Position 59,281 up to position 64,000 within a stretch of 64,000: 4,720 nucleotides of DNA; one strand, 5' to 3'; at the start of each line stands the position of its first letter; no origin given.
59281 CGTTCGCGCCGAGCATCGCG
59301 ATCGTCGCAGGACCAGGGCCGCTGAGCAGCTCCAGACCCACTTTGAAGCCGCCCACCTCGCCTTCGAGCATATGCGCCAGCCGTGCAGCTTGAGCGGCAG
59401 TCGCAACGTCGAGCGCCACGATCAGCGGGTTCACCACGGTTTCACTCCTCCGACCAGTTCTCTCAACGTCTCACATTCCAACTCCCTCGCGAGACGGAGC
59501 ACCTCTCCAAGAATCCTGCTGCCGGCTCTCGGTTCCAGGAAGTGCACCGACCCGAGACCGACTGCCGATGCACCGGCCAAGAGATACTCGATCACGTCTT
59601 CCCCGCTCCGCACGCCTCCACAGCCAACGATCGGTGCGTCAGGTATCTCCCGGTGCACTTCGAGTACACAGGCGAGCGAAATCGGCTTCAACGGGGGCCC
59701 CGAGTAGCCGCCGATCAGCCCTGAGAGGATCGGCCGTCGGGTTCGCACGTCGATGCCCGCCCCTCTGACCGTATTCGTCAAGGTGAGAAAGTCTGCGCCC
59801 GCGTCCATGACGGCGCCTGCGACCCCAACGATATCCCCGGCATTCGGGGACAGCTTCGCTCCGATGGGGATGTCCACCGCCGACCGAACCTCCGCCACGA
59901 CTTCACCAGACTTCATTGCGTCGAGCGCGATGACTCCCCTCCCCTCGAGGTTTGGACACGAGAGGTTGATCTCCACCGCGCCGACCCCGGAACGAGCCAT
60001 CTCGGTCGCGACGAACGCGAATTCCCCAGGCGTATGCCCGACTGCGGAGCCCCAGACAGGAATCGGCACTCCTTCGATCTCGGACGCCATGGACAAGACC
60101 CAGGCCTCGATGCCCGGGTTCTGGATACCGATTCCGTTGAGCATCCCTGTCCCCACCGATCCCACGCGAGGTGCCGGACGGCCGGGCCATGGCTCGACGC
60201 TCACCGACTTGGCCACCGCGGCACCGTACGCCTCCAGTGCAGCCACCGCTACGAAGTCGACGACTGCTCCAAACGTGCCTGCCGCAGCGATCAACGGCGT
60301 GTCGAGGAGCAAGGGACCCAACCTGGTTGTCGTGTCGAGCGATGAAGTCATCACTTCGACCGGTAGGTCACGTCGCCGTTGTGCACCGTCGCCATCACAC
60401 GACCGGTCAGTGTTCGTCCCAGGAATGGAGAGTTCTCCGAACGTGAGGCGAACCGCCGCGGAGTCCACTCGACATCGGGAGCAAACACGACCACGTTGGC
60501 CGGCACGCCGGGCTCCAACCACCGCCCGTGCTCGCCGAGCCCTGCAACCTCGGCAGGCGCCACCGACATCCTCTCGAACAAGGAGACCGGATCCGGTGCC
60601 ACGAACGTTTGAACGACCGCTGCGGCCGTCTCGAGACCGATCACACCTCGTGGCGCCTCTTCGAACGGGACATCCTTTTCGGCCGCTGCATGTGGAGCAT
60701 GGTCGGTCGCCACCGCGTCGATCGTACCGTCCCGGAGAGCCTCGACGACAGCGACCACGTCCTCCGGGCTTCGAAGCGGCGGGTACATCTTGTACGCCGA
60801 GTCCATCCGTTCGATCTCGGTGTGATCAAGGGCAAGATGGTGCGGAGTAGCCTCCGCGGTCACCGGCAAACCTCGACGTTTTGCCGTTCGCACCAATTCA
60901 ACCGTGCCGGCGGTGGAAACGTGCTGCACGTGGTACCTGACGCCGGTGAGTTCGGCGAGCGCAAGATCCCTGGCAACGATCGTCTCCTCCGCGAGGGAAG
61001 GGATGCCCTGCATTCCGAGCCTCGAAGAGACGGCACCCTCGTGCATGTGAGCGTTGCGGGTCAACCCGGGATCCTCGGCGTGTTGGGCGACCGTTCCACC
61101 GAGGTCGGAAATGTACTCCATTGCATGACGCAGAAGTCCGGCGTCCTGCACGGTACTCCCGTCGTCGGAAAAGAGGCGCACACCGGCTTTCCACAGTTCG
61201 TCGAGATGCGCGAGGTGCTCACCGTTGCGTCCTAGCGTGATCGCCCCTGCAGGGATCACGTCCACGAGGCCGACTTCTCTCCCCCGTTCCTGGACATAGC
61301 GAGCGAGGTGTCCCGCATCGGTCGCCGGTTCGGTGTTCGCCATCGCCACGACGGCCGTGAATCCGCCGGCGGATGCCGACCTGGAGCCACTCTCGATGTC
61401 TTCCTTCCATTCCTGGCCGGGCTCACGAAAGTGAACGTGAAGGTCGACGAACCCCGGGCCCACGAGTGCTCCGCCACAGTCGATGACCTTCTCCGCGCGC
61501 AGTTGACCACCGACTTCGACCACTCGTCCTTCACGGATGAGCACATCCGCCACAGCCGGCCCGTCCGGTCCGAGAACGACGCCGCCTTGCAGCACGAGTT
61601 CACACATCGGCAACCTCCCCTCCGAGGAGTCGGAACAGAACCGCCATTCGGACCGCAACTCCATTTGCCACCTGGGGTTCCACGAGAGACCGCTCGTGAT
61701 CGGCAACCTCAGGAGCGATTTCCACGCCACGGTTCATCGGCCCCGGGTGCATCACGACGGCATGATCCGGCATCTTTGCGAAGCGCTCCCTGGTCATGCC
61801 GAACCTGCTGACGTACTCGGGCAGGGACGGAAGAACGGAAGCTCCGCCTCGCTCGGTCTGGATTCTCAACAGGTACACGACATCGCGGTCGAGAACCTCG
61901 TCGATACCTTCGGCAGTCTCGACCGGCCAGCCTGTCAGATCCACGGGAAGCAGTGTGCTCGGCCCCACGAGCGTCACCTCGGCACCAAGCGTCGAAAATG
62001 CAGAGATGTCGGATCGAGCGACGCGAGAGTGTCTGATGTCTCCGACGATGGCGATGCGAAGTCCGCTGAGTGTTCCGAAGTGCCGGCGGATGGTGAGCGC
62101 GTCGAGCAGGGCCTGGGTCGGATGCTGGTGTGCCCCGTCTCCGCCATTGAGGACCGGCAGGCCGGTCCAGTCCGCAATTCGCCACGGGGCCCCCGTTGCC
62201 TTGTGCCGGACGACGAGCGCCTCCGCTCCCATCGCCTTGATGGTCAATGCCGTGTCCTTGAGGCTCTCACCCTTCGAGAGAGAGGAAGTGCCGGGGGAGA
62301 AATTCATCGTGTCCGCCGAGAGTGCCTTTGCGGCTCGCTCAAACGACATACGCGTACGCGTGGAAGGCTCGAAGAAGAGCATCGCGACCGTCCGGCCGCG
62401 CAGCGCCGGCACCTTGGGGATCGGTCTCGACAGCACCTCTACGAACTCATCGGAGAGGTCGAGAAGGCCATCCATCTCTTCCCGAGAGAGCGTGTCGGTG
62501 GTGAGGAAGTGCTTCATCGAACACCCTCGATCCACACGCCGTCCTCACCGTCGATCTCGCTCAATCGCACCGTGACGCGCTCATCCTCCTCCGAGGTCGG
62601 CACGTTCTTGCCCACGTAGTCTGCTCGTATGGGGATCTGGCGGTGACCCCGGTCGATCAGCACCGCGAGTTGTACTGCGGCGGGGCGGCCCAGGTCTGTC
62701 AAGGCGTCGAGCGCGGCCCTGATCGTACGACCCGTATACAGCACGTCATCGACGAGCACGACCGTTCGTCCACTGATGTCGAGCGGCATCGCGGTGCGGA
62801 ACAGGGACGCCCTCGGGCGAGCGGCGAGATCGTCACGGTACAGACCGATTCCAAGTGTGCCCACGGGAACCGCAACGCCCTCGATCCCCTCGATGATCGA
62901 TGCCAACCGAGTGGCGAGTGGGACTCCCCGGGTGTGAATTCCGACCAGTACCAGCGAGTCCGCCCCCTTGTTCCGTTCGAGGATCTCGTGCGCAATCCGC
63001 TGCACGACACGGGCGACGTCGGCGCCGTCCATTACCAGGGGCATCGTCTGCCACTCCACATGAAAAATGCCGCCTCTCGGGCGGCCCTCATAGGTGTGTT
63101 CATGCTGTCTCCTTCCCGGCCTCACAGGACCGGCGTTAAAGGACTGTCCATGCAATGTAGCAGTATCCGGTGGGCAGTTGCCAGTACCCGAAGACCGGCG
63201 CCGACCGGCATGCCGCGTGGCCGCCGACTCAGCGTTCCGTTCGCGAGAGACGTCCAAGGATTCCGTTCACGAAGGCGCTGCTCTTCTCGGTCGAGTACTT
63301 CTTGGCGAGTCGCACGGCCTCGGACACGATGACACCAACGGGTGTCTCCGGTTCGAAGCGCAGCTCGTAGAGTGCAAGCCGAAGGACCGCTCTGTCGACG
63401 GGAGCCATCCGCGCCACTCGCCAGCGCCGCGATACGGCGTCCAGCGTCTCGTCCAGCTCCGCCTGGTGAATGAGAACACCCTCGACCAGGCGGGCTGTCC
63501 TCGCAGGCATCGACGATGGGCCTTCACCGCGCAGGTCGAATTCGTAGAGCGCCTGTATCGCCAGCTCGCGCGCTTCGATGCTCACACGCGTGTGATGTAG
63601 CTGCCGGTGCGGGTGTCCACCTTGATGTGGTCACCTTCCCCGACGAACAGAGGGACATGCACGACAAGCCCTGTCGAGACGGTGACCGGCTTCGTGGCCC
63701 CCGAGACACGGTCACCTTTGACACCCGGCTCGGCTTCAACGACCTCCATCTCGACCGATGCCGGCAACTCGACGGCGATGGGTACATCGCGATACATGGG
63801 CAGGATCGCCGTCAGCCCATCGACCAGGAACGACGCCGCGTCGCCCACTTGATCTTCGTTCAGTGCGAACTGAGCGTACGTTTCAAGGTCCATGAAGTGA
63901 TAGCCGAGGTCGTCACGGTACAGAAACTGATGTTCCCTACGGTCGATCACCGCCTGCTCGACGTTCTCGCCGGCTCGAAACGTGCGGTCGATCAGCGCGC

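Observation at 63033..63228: pyrR leader: PyrR-binding hairpin fused to a strong RBS, with a 23-codon uORF coupled to pyrR via TAATG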

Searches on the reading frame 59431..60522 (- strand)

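Call 67: search_protein_families(library=pfam, proteins=[window:59431-60522:-])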
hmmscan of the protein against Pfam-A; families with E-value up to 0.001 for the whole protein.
window:59431-60522:- (363 aa): 2 families
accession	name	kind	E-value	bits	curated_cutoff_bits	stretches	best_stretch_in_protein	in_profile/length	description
PF01180.27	DHO_dh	-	2.2e-52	178.5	27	1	73-341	11-287/291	Dihydroorotate dehydrogenase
PF01070.24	FMN_dh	-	0.00041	19.9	24.9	1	282-326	259-304/350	FMN-dependent dehydrogenase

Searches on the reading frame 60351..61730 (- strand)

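Call 67: search_protein_families(library=pfam, proteins=[window:60351-61730:-])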
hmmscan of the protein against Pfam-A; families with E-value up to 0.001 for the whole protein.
window:60351-61730:- (459 aa): 3 families
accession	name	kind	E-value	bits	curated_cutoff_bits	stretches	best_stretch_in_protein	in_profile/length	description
PF01979.26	Amidohydro_1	-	2.1e-17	63.9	25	1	90-453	2-343/345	Amidohydrolase family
PF12890.13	DHOase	-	3.8e-12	46.9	21.2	1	90-273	4-139/142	Dihydro-orotase-like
PF07969.17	Amidohydro_3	-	2.1e-09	37.8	29.7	1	81-138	1-59/472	Amidohydrolase family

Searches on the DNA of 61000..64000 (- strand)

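Call 3: search_rna_families(source=window, start=61000, end=64000, threshold=evalue, max_evalue=1, show_alignments=3)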
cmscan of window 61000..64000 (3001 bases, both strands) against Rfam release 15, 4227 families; matches with E-value up to 1: 2.
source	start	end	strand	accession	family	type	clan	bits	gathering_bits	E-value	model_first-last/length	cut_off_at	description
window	63060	63146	-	RF00515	PyrR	Cis-reg;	-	37.8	54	0.0064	1-115/115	no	PyrR binding site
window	61974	62030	-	RF01549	TB8Cs2H1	Gene; snRNA; snoRNA; HACA-box;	-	20.3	40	0.75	1-65/65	no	Trypanosomatid snoRNA TB8Cs2H1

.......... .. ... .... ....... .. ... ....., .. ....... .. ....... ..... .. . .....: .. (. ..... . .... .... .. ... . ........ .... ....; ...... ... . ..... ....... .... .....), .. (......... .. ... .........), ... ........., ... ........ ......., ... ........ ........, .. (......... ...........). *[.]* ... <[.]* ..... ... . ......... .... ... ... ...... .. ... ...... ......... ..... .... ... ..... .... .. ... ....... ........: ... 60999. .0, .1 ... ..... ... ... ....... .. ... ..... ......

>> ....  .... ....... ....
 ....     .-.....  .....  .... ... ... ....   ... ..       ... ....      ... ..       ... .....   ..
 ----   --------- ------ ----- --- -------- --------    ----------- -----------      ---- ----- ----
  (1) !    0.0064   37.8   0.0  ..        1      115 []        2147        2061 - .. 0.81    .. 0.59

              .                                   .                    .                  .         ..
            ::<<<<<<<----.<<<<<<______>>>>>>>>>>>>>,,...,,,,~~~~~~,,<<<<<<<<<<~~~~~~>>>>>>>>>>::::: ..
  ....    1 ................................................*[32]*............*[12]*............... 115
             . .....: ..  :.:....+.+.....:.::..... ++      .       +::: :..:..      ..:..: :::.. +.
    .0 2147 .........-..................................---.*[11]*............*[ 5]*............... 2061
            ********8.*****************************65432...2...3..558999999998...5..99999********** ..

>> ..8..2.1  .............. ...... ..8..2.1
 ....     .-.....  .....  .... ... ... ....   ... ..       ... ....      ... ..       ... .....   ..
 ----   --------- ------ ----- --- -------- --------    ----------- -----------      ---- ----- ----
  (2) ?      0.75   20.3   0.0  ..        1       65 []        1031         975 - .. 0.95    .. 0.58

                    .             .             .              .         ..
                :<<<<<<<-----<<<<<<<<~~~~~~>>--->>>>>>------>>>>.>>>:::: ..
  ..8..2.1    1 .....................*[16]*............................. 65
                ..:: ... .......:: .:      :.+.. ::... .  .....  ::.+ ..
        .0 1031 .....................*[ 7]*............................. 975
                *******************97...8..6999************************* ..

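Call 65: search_rna_families(sources=[L161, L163, L164, L165, L166, L167, L168, L169, L170, L001, L018, L081, L003, L015], threshold=evalue, max_evalue=1, show_alignments=0)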
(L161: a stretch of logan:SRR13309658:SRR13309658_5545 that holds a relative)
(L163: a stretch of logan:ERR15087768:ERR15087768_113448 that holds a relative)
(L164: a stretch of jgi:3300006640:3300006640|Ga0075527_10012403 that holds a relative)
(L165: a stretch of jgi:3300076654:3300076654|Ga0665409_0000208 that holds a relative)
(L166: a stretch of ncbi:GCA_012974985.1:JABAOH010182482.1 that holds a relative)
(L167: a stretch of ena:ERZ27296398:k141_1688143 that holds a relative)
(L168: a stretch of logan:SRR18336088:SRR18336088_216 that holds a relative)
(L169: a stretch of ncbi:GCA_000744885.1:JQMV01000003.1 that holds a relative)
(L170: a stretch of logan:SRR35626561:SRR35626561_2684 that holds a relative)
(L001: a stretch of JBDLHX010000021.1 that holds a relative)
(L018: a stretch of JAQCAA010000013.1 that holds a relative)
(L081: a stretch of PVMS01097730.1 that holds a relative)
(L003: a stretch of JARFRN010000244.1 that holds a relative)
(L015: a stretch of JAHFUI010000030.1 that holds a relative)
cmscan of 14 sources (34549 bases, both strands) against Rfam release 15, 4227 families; matches with E-value up to 1: 10.
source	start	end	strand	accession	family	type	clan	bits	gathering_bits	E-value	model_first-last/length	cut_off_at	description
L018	1369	1463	+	RF00515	PyrR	Cis-reg;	-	42.1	54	0.011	1-115/115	no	PyrR binding site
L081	173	265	+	RF00515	PyrR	Cis-reg;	-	41.3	54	0.017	1-115/115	no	PyrR binding site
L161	799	882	+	RF00515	PyrR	Cis-reg;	-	40.4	54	0.024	1-115/115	no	PyrR binding site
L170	558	658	+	RF00515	PyrR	Cis-reg;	-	40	54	0.029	1-115/115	no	PyrR binding site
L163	798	885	+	RF00515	PyrR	Cis-reg;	-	38.5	54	0.056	1-115/115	no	PyrR binding site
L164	799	884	+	RF00515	PyrR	Cis-reg;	-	37.8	54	0.075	1-115/115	no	PyrR binding site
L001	1381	1481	+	RF00515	PyrR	Cis-reg;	-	36.9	54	0.11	1-115/115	no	PyrR binding site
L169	583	692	+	RF00515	PyrR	Cis-reg;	-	35.5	54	0.2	1-115/115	no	PyrR binding site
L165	806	890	+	RF00515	PyrR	Cis-reg;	-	34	54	0.39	1-115/115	no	PyrR binding site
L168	583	687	+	RF00515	PyrR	Cis-reg;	-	33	54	0.6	1-115/115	no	PyrR binding site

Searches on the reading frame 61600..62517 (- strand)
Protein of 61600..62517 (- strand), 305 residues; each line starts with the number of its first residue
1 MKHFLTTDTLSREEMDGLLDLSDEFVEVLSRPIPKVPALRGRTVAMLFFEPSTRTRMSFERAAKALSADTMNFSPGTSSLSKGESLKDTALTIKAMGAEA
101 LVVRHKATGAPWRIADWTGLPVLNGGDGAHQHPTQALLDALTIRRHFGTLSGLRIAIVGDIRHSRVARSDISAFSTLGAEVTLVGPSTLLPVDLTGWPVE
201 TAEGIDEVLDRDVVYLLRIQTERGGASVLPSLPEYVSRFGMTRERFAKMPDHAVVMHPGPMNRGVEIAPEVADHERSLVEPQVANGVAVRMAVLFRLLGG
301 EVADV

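Call 67: search_protein_families(library=pfam, proteins=[window:61600-62517:-])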
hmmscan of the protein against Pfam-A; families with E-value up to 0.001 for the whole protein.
window:61600-62517:- (305 aa): 2 families
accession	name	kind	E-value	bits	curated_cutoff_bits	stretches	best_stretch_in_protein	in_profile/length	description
PF02729.26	OTCace_N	-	1.4e-44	152.2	29.9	1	2-144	1-147/148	Aspartate/ornithine carbamoyltransferase, carbamoyl-P binding domain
PF00185.30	OTCace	-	3.4e-21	76.4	29.4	1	152-295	2-155/157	Aspartate/ornithine carbamoyltransferase, Asp/Orn binding domain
